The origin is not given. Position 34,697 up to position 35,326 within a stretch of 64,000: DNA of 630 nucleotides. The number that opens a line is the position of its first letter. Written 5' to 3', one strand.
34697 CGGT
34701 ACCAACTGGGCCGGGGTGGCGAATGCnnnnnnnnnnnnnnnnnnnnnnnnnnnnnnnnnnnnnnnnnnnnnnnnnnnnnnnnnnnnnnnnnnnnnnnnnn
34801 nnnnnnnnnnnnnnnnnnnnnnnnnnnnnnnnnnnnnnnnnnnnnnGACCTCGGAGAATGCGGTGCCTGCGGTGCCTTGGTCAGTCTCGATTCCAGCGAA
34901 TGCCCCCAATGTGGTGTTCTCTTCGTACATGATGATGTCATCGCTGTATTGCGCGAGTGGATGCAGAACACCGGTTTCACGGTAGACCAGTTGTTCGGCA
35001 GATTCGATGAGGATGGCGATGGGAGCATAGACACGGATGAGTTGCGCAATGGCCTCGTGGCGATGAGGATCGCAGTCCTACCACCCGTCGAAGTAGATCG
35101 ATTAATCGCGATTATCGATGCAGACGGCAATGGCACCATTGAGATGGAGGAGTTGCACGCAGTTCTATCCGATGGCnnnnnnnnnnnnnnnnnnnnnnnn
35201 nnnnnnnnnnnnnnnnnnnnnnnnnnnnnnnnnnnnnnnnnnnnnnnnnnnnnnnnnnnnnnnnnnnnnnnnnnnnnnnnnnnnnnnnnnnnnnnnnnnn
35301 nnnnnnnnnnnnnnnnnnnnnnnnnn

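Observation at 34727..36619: Conserved Cys4 zinc-ribbon plus EF-hand-pair cassette shared by two unrelated membrane proteins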

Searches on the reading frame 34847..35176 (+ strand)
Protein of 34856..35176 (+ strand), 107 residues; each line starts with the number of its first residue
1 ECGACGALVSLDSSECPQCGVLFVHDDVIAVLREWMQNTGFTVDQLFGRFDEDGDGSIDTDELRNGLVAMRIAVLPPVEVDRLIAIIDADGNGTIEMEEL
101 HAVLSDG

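Call 8: find_related_loci(query=window:34856-35176:+, collection=genome_contigs, flank=6000)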
Query seq(107 aa) (107 aa) in genome_contigs; peptide patterns used: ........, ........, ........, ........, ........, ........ (x = any residue, [..] = any of these).
446 stretches matched a pattern; 15 encode a relative of the query (tblastn E <= 1e-3); 15 distinct loci.
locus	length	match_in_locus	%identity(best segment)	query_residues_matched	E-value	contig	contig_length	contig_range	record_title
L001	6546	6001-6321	67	1-107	2e-45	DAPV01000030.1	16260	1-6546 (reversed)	MAG TPA_asm: Euryarchaeota archaeon UBA125 UBA125_contig_50911, whole genome shotgun sequence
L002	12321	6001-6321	67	1-107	4e-45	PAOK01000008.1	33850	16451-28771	MAG: Methanobacteriota archaeon isolate SAT218 81328, whole genome shotgun sequence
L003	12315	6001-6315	57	1-105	4e-38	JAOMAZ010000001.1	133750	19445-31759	Deltaproteobacteria bacterium isolate AH-558-G13 AH-558-G13_NODE_1, whole genome shotgun sequence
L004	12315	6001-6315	55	1-105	1e-37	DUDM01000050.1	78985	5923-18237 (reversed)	MAG TPA_asm: Candidatus Poseidoniales archaeon isolate UWMA-0357 NODE_525_length_78985_cov_0.295388, whole genome shotgu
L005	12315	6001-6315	55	1-105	2e-37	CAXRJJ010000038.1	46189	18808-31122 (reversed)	MAG: Yoonia sp. isolate YZ14D_8.59 genome assembly, contig: k141_2670672, whole genome shotgun sequence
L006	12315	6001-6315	54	1-105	1e-36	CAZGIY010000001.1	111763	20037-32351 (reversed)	MAG TPA_asm: uncultured Candidatus Poseidoniales archaeon isolate SRP077602_co4_765 genome assembly, contig: NODE_160_le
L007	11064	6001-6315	52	1-105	2e-35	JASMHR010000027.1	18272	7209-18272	MAG: Candidatus Poseidoniaceae archaeon isolate ETNP7_MAG_77 NODE_27_length_18272_cov_3.265183, whole genome shotgun seq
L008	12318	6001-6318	51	2-107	4e-34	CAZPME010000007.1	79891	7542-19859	MAG TPA_asm: uncultured Candidatus Poseidoniales archaeon isolate SRP260945_co1_349 genome assembly, contig: NODE_285_le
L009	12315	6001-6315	54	1-105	1e-31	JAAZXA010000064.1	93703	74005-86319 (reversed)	MAG: Methanobacteriota archaeon isolate bin107o c_000000785158, whole genome shotgun sequence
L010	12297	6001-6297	48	1-99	2e-29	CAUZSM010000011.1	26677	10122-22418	MAG: Candidatus Thalassarchaeaceae archaeon isolate CB6_AW.6 genome assembly, contig: Ga0310123_10000855, whole genome s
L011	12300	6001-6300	53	1-100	2e-35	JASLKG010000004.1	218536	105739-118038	MAG: Candidatus Poseidoniaceae archaeon isolate ETNP1_MAG_24 c_000000738005, whole genome shotgun sequence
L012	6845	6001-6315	47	1-105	5e-28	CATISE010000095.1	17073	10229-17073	MAG: Marine Group II euryarchaeote MED-G33 isolate bin.838 MAG genome assembly, contig: k119_3907252, whole genome shotg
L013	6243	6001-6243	52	1-81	8e-27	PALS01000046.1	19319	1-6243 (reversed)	MAG: Methanobacteriota archaeon isolate SAT38 89005, whole genome shotgun sequence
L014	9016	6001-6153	70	1-23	1e-7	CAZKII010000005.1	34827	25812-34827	MAG TPA_asm: uncultured Thermoplasmata archaeon isolate SRP141559_co1_83 genome assembly, contig: NODE_433_length_34827_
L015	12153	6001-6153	65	1-23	2e-7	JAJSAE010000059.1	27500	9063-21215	MAG: archaeon isolate Dive96_bin4.290 k141_2861416, whole genome shotgun sequence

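Call 24: predict_structure(alignment_id=A1)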
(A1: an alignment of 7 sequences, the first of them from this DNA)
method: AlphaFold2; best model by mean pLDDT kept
length: 110 residues; sequences in the alignment: 7
mean_pLDDT: 92.7   pTM: 0.82
mean pLDDT of the five models: 92.7, 92.2, 90.7, 88.4, 76.1
residues with pLDDT >= 90: 96; 70-90: 12; 50-70: 2; < 50: 0
segments of 3 or more residues with pLDDT < 50: none
pLDDT, mean of each block of 10 residues (from residue 1): 88 91 92 94 95 96 95 92 94 95 87
secondary structure, 60 per line:
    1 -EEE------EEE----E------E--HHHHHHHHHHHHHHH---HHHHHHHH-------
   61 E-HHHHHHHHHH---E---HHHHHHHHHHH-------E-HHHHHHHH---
elements in order: E2-4 E11-13 H28-42 H46-53 H63-72 H80-90 H100-107
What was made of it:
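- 34853..35176 (+): A, the 108-aa cassette (residues 43-150): ribbon 2 (34859..34912), helix alpha0 (about 34937..34972), EF loop 1 (35006..35041), EF loop 2 (35117..35152). AF2 pLDDT 92.7 and pTM 0.82 (call 24).
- On EF-hand domain pair (Pfam PF13499 / PF00036): AF2 model with pLDDT 92.7 (call 24).
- On Zinc ribbon (Pfam DZR PF12773 / Zn_Ribbon_1 PF13240): AF2 predicts short strands at residues 2-4 and 11-13 with pLDDT 88-92 (call 24).
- AF2 folds it as a single unit with pLDDT 92.7 and pTM 0.82 (call 24). The AF2 fold is a single unit (call 24).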

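Call 27: fold_search(model_id=the predicted structure, library=pdb)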
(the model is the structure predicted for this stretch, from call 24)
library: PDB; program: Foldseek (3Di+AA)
matches with E <= 10: 1275; with E <= 0.001: 84
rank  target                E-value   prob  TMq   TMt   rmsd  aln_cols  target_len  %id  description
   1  3e3r_B                1.6e-04  1.00  0.64  0.41   1.7        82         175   32  Crystal structure and biochemical characterization of recombinant human calcyphosine delineates a novel EF-hand-contai (released 2008-08-26)
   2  6xxx_AAA              1.9e-04  1.00  0.55  0.42   5.7        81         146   28  1.25 Angstrom crystal structure of Ca/CaM A102V:RyR2 peptide complex (released 2021-02-10)
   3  6k67_D                2.1e-04  1.00  0.54  0.71   7.1        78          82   29  Application of anti-helix antibodies in protein structure determination (9011-3LRH) (released 2019-08-14)
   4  6hcs_A                2.2e-04  1.00  0.51  0.41   3.7        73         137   33  Crystal structure of CaM-peptide complex containing AzF at position 108 (released 2018-12-05)
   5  3g43_A                2.5e-04  1.00  0.50  0.71   3.4        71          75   34  Crystal structure of the calmodulin-bound Cav1.2 C-terminal regulatory domain dimer (released 2009-03-03)
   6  7som_h                2.5e-04  1.00  0.60  0.14   5.0       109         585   20  Ciliary C2 central pair apparatus isolated from Chlamydomonas reinhardtii (released 2022-04-13)
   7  9kv9_C                2.6e-04  1.00  0.47  0.38   7.9        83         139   25  Crystal Structure of the Kv7.1 C-terminal Domain in Complex with Calmodulin disease mutation E141G-Ca (released 2025-12-10)
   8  6dae_A                2.6e-04  1.00  0.46  0.35   8.4        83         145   26  2.0 Angstrom crystal structure of the D95V Ca/CaM:CaV1.2 IQ domain complex (released 2018-10-17)
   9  4bw7_C                2.8e-04  1.00  0.49  0.37   8.0        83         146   25  Calmodulin in complex with strontium (released 2014-01-15)
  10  3ifk_A                3.0e-04  1.00  0.53  0.66   1.5        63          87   35  Crystal Structure Of Calcium-Saturated Calmodulin N-terminal Domain Fragment, Residues 1-90 (released 2009-12-15)
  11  7cqv_E                3.4e-04  1.00  0.49  0.68   4.9        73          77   33  Complex of TRP_CBS1 and Calmodulin_Nlobe (released 2021-06-23)
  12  1cdm_A                3.6e-04  1.00  0.52  0.44   2.4        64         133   34  MODULATION OF CALMODULIN PLASTICITY IN MOLECULAR RECOGNITION ON THE BASIS OF X-RAY STRUCTURES (released 1994-08-31)
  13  3oxq_B                3.6e-04  1.00  0.49  0.42   3.9        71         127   34  Crystal Structure of Ca2+/CaM-CaV1.2 pre-IQ/IQ domain complex (released 2010-11-03)
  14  1g4y_R                3.6e-04  1.00  0.50  0.38   3.6        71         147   34  1.60 A CRYSTAL STRUCTURE OF THE GATING DOMAIN FROM SMALL CONDUCTANCE POTASSIUM CHANNEL COMPLEXED WITH CALCIUM-CALMODUL (released 2001-05-09)
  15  9kvo_D                3.8e-04  1.00  0.50  0.41   3.7        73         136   33  Crystal Structure of the Kv7.1 C-terminal Domain in Complex with Calmodulin disease mutation D132E (released 2025-12-10)
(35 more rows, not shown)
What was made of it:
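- On EF-hand domain pair (Pfam PF13499 / PF00036): Foldseek matches calmodulin N-lobe at rmsd 1.5 A over 63 residues (call 27).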

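Call 34: search_protein_representatives(alignment_id=A1)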
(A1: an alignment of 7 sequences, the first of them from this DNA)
Query: 7 sequences, 110 profile positions. Proteins with E-value up to 0.001 (for the whole library): 26647; up to 1e-10: 3473; up to 1e-30: 209. The best 150 are listed.
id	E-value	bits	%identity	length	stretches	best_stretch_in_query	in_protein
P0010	3.2e-122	416.7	-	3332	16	5-106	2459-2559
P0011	7.3e-102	351.2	-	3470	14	32-105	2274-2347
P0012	1.3e-96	334.3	-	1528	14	29-108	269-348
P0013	1.0e-92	321.7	-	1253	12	30-103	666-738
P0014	3.9e-70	249.1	-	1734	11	35-107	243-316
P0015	2.3e-69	246.6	-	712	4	1-109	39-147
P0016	2.1e-68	243.5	-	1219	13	45-108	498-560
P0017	2.8e-67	239.9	-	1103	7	31-108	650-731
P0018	2.8e-67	239.9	-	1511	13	37-104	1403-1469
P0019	1.0e-66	238.1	-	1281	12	35-107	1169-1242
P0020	1.1e-66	237.9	-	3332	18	29-107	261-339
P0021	5.2e-65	232.6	-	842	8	29-108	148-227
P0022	3.7e-64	229.8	-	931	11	42-108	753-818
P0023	3.9e-64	229.8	-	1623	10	30-107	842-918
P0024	5.5e-64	229.3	-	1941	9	31-103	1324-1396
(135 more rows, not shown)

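Call 63: find_related_loci(query=A1, collection=viral_contigs, flank=5000)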
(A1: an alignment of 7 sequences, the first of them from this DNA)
Query A1 (110 aa) in viral_contigs; peptide patterns used: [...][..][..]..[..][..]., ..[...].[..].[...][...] (x = any residue, [..] = any of these).
142 stretches matched a pattern, but none encodes a relative of the query by tblastn (E <= 1e-3).
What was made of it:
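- Tried and rejected: The viral contig scan returned no relative (call 63).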

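Call 80: search_protein_families(library=pfam, alignment_id=A5, max_evalue=0.01)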
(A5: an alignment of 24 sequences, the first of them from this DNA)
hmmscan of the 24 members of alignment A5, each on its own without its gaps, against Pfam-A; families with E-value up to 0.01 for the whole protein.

A. member 1, seq(108 aa): 6 families
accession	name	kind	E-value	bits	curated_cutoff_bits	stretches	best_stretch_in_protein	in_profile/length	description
PF00036.39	EF-hand_1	-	4.1e-13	48.3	25.4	2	44-69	2-27/29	EF hand domain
PF13405.12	EF-hand_6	-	3.2e-12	45.5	25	2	46-69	4-27/30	EF-hand domain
PF13202.12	EF-hand_5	-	8e-12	44.5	25.9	2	45-66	2-23/25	EF hand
PF13499.12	EF-hand_7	-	2e-09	38.1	30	1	46-104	6-65/67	EF-hand domain pair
PF13833.12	EF-hand_8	-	5.9e-07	29.6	28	1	56-105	2-51/54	EF-hand domain pair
PF25578.1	EF-hand_STIM1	-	0.0064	17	32.2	0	44-64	23-43/80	Stromal interaction molecule 1-like, EF-hand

B. families by the number of members that match (of 24 scanned): 20 families
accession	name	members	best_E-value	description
PF00036.39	EF-hand_1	24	1e-14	EF hand domain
PF13499.12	EF-hand_7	24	4.7e-13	EF-hand domain pair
PF13405.12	EF-hand_6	24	6.1e-13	EF-hand domain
PF13202.12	EF-hand_5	24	1.1e-12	EF hand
PF13833.12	EF-hand_8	22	1.3e-11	EF-hand domain pair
PF10571.15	UPF0547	9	0.00038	Uncharacterised protein family UPF0547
PF25578.1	EF-hand_STIM1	8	0.00073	Stromal interaction molecule 1-like, EF-hand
PF13248.11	Zn_ribbon_3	7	0.00081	zinc-ribbon domain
PF13240.11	Zn_Ribbon_1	6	5.9e-05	zinc-ribbon domain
PF12763.14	EH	6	0.00025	EH domain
PF22592.2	FCaBP_EF-hand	6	0.0025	FCaBP EF-hand domain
PF10591.15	SPARC_Ca_bdg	5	0.00016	Secreted protein acidic and rich in cysteine Ca binding region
PF12773.13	DZR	5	0.00031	Double zinc ribbon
PF21128.4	MCM4_WHD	3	0.0059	MCM4, winged helix domain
PF00641.23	Zn_ribbon_RanBP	2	0.0018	Zn-finger in Ran binding protein and others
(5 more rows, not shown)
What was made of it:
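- On EF-hand domain pair (Pfam PF13499 / PF00036): Isolated A cassette: EF-hand_7 38.1 (call 80). 24/24 diverse cassettes match EF-hand_1, _5, _6 and _7 at E<=0.01 (call 80).
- On Zinc ribbon (Pfam DZR PF12773 / Zn_Ribbon_1 PF13240): Of 24 isolated cassettes, 5-9 hit ribbon families at E<=0.01, all below their gathering scores (call 80).
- Closest known: STIM1. Same: 8 of 24 cassettes give sub-threshold EF-hand_STIM1 hits (call 80).
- EF-hand identity: 24/24 cassettes match EF-hand_1, _5, _6 and _7 (call 80). One of 24 cassettes gives a faint Dockerin_1 hit at E=0.007 (call 80). 24/24 cassettes match full helix-loop-helix EF-hand models rather than dockerin (call 80).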

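Call 81: search_solved_structures(query=A5, max_evalue=0.001, show_alignments=1)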
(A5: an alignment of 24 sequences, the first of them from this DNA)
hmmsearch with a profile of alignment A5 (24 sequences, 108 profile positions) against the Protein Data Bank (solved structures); distinct sequences matched with E-value up to 0.001: 570 (the best 60 are shown).
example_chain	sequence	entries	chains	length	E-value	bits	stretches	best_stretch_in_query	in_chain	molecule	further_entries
8i7o_Q1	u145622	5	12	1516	1.2e-29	105.9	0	28-105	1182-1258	EF-hand calcium-binding domain-containing protein 6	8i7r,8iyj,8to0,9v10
4il1_A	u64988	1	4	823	2.2e-28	101.8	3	36-106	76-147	Calmodulin, Calcineurin subunit B type 1, Serine/threonine-protein phosphatase 2B catalyti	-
8v3l_A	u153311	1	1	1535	2.1e-27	98.6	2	26-105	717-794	CCDC81B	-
9cpc_1P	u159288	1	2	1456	3.9e-22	81.7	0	43-105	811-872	EFCAB6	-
9fqr_3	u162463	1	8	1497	3.9e-21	78.5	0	43-105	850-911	EF-hand calcium binding domain 6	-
7rro_t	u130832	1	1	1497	4.2e-21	78.4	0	43-105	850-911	EFCAB6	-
9u9d_A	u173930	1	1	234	1.1e-20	77.1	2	31-105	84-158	Myosin light chain kinase, smooth muscle, deglutamylated form,Green fluorescent protein,Ca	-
1ahr_A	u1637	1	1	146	2.1e-20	76.1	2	30-106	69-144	CALMODULIN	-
8bd2_A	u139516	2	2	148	2.9e-20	75.7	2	40-106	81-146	Calmodulin-3 | Calmodulin-1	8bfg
8k9z_B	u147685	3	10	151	4.1e-20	75.2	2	40-106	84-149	Calmodulin-2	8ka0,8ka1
1xfu_O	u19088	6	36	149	4.5e-20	75.1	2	35-106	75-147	Calmodulin 2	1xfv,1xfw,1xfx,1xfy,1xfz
6ui4_B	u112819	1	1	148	5.1e-20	74.9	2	40-107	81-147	Calmodulin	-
6daf_A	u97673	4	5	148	5.2e-20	74.9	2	35-106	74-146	Calmodulin-1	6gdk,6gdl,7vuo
8rx8_A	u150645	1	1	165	5.3e-20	74.8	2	43-107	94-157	Probable calcium-binding protein CML18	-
4hex_A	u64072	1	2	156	5.4e-20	74.8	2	40-106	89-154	Calmodulin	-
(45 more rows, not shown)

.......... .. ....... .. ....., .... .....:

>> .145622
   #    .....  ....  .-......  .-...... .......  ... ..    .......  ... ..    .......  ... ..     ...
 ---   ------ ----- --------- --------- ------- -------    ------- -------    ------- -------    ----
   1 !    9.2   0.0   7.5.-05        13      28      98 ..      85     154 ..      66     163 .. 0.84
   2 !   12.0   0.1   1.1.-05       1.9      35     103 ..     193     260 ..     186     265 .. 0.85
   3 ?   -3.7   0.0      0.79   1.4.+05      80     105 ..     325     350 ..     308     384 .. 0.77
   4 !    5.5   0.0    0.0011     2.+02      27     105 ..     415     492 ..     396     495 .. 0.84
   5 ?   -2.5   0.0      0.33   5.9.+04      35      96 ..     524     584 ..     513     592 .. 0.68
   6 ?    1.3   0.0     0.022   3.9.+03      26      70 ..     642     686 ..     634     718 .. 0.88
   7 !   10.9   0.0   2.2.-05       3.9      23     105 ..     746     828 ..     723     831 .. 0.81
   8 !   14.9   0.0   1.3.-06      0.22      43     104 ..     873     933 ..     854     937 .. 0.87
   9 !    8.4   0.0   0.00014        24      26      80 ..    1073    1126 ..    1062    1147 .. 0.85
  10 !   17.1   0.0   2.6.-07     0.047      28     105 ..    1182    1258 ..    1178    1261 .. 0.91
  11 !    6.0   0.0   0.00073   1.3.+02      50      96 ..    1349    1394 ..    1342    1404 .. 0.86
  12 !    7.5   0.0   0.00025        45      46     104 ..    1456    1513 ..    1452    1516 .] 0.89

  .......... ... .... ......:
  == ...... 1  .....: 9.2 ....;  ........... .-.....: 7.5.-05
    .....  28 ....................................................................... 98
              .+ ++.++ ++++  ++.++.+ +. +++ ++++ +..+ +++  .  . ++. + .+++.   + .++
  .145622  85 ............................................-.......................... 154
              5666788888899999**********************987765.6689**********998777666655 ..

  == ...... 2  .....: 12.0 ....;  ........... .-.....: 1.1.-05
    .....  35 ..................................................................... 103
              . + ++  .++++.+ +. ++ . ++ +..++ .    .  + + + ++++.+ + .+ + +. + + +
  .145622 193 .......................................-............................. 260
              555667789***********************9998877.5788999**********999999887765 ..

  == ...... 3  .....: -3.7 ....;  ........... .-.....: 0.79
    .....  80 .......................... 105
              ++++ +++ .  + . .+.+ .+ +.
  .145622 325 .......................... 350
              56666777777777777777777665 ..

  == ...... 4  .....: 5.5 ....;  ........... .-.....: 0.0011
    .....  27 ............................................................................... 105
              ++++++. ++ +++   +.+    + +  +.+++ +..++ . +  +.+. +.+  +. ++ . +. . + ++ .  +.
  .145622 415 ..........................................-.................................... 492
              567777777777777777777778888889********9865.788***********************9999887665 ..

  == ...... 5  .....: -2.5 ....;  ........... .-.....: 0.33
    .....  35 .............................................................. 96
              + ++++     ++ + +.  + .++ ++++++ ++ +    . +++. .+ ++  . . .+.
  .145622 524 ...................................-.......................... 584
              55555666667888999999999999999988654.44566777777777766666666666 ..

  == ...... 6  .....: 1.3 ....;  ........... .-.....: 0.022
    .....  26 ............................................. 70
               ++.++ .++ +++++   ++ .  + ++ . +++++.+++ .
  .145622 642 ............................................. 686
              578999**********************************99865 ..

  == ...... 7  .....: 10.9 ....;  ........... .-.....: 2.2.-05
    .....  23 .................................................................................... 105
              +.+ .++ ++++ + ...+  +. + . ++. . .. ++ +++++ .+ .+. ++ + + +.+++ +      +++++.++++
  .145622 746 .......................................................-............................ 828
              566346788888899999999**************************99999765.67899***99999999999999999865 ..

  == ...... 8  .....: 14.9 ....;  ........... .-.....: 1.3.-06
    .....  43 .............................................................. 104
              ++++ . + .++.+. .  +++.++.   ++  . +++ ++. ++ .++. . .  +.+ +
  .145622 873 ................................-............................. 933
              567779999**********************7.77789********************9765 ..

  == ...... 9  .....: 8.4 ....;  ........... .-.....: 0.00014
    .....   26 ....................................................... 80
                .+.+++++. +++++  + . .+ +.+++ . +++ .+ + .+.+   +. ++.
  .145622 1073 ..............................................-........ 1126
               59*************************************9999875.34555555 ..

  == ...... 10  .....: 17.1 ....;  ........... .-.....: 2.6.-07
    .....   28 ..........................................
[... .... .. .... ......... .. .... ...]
